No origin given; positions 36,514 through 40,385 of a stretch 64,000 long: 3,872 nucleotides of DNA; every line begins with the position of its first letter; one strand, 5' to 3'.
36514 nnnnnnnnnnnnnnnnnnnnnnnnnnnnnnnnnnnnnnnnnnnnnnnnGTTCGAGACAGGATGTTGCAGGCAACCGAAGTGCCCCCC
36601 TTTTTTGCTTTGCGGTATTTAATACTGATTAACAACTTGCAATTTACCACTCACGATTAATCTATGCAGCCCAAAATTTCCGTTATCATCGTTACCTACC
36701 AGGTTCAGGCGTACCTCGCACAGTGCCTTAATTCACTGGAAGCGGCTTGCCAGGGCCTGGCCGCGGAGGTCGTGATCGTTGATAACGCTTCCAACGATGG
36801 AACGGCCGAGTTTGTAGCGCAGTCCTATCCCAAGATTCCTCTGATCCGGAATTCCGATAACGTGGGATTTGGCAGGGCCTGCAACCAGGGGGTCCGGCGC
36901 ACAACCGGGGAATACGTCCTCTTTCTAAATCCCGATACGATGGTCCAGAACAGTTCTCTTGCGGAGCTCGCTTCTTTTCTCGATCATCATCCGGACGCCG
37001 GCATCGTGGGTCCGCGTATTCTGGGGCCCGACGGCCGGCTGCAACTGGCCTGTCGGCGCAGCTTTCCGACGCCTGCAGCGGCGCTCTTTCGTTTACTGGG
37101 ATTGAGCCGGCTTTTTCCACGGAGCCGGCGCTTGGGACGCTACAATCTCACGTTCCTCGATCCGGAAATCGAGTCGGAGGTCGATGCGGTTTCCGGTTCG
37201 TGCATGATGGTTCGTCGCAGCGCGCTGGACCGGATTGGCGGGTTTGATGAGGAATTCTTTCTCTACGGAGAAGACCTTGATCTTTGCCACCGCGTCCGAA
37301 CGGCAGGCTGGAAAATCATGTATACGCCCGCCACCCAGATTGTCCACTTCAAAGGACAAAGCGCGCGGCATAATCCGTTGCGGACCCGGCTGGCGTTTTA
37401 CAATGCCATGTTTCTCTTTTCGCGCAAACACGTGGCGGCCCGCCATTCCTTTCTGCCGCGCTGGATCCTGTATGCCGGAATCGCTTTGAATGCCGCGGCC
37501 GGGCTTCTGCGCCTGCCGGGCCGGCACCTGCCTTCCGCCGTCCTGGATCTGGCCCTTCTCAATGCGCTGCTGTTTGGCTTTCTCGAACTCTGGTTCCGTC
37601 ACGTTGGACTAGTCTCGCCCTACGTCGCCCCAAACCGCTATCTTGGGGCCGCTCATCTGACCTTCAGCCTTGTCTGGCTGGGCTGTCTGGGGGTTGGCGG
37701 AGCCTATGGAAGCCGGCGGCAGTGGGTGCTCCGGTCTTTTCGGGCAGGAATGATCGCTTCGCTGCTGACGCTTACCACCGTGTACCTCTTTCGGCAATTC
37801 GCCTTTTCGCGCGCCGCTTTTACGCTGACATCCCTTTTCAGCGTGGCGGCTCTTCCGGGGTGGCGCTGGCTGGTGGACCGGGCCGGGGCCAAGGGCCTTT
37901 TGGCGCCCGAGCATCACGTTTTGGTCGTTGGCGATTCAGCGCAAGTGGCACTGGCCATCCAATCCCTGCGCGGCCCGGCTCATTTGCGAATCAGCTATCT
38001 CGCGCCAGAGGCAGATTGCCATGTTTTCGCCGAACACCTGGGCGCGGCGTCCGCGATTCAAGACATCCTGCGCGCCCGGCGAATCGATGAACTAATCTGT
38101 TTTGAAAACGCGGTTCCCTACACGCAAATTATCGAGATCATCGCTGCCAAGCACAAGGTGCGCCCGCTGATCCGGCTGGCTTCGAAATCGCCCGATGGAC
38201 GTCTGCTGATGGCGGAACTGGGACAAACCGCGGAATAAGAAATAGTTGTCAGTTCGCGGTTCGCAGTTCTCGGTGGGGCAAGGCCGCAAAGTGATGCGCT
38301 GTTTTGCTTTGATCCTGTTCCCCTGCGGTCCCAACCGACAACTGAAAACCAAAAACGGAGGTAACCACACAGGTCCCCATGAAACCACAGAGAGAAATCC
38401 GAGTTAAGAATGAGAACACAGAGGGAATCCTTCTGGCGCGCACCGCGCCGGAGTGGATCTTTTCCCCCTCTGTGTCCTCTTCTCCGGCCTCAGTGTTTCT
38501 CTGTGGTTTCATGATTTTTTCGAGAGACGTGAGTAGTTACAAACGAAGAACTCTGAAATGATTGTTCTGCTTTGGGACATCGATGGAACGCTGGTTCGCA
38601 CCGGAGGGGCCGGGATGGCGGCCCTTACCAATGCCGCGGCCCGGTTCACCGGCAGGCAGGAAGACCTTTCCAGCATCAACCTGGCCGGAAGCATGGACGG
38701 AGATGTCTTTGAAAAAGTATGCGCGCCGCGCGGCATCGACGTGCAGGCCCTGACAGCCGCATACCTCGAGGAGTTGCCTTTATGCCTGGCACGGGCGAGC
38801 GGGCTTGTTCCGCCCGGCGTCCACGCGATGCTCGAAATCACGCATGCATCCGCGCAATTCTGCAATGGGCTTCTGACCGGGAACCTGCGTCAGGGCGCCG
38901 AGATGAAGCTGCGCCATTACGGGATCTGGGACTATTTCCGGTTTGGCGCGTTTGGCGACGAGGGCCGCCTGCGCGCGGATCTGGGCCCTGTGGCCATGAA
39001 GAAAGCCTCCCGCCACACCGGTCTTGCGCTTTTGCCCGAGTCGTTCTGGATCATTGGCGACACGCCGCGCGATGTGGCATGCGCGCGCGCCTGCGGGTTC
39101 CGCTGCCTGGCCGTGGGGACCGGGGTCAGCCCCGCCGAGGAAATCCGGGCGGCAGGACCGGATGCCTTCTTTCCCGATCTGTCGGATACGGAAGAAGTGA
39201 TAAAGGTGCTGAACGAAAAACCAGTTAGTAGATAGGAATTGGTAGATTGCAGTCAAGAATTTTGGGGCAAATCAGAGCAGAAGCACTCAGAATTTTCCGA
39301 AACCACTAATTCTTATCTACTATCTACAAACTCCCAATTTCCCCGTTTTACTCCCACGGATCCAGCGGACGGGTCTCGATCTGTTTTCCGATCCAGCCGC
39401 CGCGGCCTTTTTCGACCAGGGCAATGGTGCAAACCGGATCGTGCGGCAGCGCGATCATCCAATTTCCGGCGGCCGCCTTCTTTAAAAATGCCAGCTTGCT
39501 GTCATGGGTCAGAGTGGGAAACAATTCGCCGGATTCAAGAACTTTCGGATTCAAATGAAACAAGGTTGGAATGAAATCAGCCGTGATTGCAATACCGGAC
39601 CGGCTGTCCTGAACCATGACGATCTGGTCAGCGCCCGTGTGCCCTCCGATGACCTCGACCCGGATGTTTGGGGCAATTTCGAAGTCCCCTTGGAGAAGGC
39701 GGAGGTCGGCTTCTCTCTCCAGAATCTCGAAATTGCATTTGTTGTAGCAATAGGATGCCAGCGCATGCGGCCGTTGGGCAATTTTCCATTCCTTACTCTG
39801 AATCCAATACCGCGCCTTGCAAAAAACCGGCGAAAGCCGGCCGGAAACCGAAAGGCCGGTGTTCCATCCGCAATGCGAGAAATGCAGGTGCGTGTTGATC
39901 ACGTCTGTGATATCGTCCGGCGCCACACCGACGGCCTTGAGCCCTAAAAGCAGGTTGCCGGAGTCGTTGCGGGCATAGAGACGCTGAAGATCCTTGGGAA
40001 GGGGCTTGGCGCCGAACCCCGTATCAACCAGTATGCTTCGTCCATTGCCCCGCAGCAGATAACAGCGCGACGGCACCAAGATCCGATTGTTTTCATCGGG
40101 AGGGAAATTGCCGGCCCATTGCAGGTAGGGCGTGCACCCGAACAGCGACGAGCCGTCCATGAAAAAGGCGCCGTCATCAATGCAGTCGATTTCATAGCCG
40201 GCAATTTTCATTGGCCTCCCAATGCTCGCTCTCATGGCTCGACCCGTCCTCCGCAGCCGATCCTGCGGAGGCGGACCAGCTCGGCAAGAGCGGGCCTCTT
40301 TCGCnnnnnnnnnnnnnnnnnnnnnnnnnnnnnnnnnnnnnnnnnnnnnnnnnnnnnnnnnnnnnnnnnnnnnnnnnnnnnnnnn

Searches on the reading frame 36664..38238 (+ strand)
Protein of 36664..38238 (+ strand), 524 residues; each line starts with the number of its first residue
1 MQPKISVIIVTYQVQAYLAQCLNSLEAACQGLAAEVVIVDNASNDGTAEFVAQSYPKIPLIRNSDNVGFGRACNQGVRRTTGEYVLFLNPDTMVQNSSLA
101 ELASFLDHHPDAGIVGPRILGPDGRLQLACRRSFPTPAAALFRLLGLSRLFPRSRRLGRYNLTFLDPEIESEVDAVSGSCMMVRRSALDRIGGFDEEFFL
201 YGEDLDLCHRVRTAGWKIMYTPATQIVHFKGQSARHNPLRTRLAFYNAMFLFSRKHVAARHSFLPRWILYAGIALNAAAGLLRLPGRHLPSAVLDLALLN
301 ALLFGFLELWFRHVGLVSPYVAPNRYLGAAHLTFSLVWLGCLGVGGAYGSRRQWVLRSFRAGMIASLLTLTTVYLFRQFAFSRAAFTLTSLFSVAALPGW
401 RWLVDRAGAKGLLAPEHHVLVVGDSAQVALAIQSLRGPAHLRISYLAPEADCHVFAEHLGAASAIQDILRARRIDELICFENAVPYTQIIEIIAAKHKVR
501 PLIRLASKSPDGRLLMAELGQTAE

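Call 7: search_protein_families(library=pfam, proteins=[window:36664-38238:+], max_evalue=0.001)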
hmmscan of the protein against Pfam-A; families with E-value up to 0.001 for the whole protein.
window:36664-38238:+ (524 aa): 7 families
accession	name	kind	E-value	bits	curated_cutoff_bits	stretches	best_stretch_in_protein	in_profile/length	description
PF00535.33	Glycos_transf_2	-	2.6e-27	96.2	23.3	1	6-191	1-167/168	Glycosyl transferase family 2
PF13641.12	Glyco_tranf_2_3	-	5e-22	79.5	27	1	3-233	1-216/230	Glycosyltransferase like family 2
PF10111.15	Glyco_tranf_2_2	-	2.5e-09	37.5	27.3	0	175-227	162-214/276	Glycosyltransferase like family 2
PF13632.12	Glyco_trans_2_3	-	2.9e-09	37.5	27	1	84-260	1-129/198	Glycosyl transferase family group 2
PF02709.20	Glyco_transf_7C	-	1.4e-06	28.2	23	1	166-229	9-75/78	N-terminal domain of galactosyltransferase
PF13506.12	Glyco_transf_21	-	2.4e-06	27.6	21.7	1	171-224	97-150/174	Glycosyl transferase family 21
PF13712.12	Glyco_tranf_2_5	-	2.7e-05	24.4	27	0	69-220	41-179/210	Glycosyltransferase like family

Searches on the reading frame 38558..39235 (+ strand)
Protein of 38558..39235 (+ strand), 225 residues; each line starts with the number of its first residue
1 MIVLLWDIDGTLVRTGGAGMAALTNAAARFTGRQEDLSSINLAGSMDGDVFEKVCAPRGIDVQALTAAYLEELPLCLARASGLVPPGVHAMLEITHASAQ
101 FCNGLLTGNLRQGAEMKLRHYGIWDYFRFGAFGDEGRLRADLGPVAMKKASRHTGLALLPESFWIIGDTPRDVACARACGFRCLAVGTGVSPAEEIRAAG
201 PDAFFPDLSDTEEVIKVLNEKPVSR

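Call 7: search_protein_families(library=pfam, proteins=[window:38558-39235:+], max_evalue=0.001)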
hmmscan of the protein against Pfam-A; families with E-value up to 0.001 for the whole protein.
window:38558-39235:+ (225 aa): 4 families
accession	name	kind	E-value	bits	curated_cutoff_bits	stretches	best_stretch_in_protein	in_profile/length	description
PF12710.13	HAD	-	1.6e-12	48.7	27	1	5-177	2-189/189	haloacid dehalogenase-like hydrolase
PF13242.12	Hydrolase_like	-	6.3e-12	45.7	22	1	144-210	7-74/75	HAD-hyrolase-like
PF13419.12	HAD_2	-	8.4e-10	39.5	23.8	1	5-186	2-178/178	Haloacid dehalogenase-like hydrolase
PF00702.32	Hydrolase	-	2.1e-08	35.2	26.4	1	4-180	4-191/191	haloacid dehalogenase-like hydrolase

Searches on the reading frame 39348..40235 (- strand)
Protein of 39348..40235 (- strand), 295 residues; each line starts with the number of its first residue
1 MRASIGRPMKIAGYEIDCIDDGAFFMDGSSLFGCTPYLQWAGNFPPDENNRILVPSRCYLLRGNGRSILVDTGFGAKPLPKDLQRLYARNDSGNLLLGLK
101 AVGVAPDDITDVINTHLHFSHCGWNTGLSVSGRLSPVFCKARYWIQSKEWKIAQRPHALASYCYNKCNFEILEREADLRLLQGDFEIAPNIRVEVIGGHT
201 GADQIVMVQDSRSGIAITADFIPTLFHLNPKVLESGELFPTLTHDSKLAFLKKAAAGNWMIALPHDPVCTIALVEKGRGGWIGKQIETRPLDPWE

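Call 7: search_protein_families(library=pfam, proteins=[window:39348-40235:-], max_evalue=0.001)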
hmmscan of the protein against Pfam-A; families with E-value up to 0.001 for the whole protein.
window:39348-40235:- (295 aa): 1 family
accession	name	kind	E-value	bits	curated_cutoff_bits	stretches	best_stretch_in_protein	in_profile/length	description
PF00753.33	Lactamase_B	-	4.5e-18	66.3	22.7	1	54-256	4-187/196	Metallo-beta-lactamase superfamily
